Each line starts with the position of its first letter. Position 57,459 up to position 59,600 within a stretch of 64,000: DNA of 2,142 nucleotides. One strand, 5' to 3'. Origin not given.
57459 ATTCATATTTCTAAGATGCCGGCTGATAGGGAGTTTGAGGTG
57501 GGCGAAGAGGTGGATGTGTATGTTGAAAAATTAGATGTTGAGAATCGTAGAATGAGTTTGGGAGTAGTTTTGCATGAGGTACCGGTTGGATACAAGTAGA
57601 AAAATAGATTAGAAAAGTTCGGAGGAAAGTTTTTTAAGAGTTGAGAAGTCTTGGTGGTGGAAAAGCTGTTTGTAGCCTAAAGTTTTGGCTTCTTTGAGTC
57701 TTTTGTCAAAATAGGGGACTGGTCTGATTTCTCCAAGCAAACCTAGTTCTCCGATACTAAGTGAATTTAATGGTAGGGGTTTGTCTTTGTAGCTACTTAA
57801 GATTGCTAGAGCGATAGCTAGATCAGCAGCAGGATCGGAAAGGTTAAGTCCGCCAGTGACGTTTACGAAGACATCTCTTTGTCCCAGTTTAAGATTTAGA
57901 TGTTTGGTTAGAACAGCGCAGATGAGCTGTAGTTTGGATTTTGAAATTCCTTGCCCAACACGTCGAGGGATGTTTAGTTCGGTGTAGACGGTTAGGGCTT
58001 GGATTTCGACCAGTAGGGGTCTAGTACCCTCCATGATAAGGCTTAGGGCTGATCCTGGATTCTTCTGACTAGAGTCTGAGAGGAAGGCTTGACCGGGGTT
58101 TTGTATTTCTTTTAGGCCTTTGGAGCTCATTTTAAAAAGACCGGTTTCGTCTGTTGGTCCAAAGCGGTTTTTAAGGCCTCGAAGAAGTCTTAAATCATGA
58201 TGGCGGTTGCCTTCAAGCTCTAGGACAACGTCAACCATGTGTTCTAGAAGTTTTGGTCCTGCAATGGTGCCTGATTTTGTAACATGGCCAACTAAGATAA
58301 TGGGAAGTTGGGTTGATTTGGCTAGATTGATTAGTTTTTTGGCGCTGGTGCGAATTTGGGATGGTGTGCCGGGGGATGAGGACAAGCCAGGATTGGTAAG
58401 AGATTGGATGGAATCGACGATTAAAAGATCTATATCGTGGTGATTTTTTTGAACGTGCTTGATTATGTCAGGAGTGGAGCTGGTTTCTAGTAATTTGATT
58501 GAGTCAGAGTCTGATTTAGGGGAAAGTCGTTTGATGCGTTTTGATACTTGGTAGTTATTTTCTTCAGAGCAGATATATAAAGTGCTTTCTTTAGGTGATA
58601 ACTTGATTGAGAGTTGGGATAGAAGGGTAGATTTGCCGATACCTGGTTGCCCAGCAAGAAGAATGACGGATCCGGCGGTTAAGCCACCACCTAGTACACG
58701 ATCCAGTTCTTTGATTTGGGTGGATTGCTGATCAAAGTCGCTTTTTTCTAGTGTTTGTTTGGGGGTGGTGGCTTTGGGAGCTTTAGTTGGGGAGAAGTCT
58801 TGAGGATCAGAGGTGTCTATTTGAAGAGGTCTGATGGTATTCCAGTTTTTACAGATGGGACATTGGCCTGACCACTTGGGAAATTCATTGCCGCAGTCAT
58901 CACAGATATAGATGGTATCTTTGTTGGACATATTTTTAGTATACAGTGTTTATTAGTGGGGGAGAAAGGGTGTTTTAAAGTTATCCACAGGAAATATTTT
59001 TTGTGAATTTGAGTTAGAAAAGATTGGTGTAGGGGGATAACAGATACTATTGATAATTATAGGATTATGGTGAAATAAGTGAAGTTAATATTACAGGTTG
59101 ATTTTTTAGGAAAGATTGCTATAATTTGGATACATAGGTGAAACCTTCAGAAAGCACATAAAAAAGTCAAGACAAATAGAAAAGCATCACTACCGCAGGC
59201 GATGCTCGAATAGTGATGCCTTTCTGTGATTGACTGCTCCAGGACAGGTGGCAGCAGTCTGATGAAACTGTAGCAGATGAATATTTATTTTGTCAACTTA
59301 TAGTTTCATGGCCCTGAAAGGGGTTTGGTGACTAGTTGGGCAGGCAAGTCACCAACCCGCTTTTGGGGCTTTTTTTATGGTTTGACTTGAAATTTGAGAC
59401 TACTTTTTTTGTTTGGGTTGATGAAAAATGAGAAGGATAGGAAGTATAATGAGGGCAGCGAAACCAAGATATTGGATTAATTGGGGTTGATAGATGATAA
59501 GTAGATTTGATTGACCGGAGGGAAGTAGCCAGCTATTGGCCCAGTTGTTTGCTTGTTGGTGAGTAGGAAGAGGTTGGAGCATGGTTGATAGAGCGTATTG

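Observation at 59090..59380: Promoter-to-terminator delimited 245-nt RNA candidate of unknown family in an ORF-free convergent gap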

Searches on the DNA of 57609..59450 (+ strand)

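Call 4: search_rna_families(source=window, start=58900, end=59450, threshold=evalue, max_evalue=10, show_alignments=3)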
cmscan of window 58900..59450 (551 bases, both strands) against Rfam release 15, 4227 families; matches with E-value up to 10: 4.
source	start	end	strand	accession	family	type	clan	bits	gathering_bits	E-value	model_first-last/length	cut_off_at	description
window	59256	59333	+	RF00203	snoR160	Gene; snRNA; snoRNA; CD-box;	-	22.1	42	0.67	1-80/80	no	Small nucleolar RNA R160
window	59149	59222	+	RF02844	RefA9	Gene; antisense;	-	18.2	49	3.5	1-64/64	no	Enterococcus sRNA A9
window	59319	59360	+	RF00699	mir-134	Gene; miRNA;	-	16.2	68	3.1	1-73/73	no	mir-134 microRNA precursor family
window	59158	59241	-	RF01896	mir-142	Gene; miRNA;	-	14.5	57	5.6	1-85/85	no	mir-142 microRNA precursor family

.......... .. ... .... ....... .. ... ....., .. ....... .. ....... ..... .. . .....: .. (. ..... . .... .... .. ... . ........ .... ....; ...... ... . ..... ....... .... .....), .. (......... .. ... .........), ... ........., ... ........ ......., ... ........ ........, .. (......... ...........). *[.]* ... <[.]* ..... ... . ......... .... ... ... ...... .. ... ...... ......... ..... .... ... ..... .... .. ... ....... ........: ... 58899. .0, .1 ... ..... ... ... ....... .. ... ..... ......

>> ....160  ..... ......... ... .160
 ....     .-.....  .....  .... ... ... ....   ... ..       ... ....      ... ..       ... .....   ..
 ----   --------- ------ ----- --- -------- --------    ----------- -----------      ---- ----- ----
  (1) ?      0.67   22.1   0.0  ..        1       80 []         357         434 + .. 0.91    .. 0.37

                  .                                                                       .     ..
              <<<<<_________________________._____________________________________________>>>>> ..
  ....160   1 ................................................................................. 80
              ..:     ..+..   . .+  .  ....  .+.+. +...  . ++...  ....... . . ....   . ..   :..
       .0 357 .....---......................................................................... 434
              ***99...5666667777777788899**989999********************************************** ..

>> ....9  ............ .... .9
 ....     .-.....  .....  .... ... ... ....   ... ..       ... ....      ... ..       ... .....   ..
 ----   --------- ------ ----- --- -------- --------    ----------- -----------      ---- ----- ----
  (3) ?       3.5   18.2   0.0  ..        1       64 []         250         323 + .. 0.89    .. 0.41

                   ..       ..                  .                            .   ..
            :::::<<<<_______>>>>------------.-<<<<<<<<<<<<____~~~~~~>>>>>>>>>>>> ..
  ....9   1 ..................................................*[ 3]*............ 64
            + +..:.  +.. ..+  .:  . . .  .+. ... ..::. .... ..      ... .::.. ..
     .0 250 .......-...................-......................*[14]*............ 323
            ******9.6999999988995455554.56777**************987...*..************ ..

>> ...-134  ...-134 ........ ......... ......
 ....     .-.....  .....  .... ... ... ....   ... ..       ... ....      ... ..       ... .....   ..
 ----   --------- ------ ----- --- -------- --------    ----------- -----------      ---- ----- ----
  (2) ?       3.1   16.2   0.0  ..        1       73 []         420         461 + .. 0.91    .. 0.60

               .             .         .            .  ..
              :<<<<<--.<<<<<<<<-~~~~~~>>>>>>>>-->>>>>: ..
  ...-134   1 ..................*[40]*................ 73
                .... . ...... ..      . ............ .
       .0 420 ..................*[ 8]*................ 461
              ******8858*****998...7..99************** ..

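Call 11: search_dna_similar(query=window:58932-59399:+, collection=phages, mode=distant)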
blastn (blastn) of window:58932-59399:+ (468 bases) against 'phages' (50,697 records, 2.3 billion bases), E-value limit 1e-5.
No match.
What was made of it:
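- Tried and rejected: Phage collection blastn: no match (call 11).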

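Call 18: search_rna_families(source=L018, start=5000, end=6100, threshold=evalue, max_evalue=10)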
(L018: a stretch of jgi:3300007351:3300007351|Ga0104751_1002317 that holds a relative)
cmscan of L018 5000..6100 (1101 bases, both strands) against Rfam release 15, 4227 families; matches with E-value up to 10: 8.
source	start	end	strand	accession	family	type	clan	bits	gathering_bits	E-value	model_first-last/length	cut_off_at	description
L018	5566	5634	-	RF00047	mir-2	Gene; miRNA;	-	26.7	45.5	0.013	1-72/72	no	mir-2 microRNA precursor family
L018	5997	6049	-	RF01202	sn2991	Gene; snRNA; snoRNA; CD-box;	-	21.8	60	0.37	1-98/98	no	Small nucleolar RNA sn2991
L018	5714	5758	+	RF03871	mir-5681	Gene; miRNA;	-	19.2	88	0.56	1-61/61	no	mir-5681 microRNA precursor family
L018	5552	5645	-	RF00834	mir-268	Gene; miRNA;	-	17.8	47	5.1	1-89/89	no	mir-268 microRNA precursor family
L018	5017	5180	-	RF01947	KCNQ1OT1_2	Gene; lncRNA;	-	16.6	80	4.9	1-196/196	no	KCNQ1 overlapping transcript 1 conserved region 2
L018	5895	5965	-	RF02881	MH_s25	Gene; sRNA;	-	15.5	114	4.3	1-207/207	no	Mesorhizobail RNA 25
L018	5567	5635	-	RF04223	MIR2619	Gene; miRNA;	-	12.9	113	4.5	1-202/202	no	MIR2619 microRNA precursor family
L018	5970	5984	-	RF02914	DUF805b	Cis-reg;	CL00115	12.8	35.6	2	1-35/35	no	DUF805b RNA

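Call 38: build_rna_model(alignment_id=A3, structure=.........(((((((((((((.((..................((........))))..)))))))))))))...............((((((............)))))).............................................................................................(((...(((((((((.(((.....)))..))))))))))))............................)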
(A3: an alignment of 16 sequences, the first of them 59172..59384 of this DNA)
Model R1 built from alignment A3 (16 sequences, 273 columns); structure: as given.
model positions 210; base pairs 38; branch points 2; effective number of sequences 3.39; information 0.59 bits per position. Calibrated on 0.2 Mb of random sequence (short: E-values are rough).
structure used (alignment columns):
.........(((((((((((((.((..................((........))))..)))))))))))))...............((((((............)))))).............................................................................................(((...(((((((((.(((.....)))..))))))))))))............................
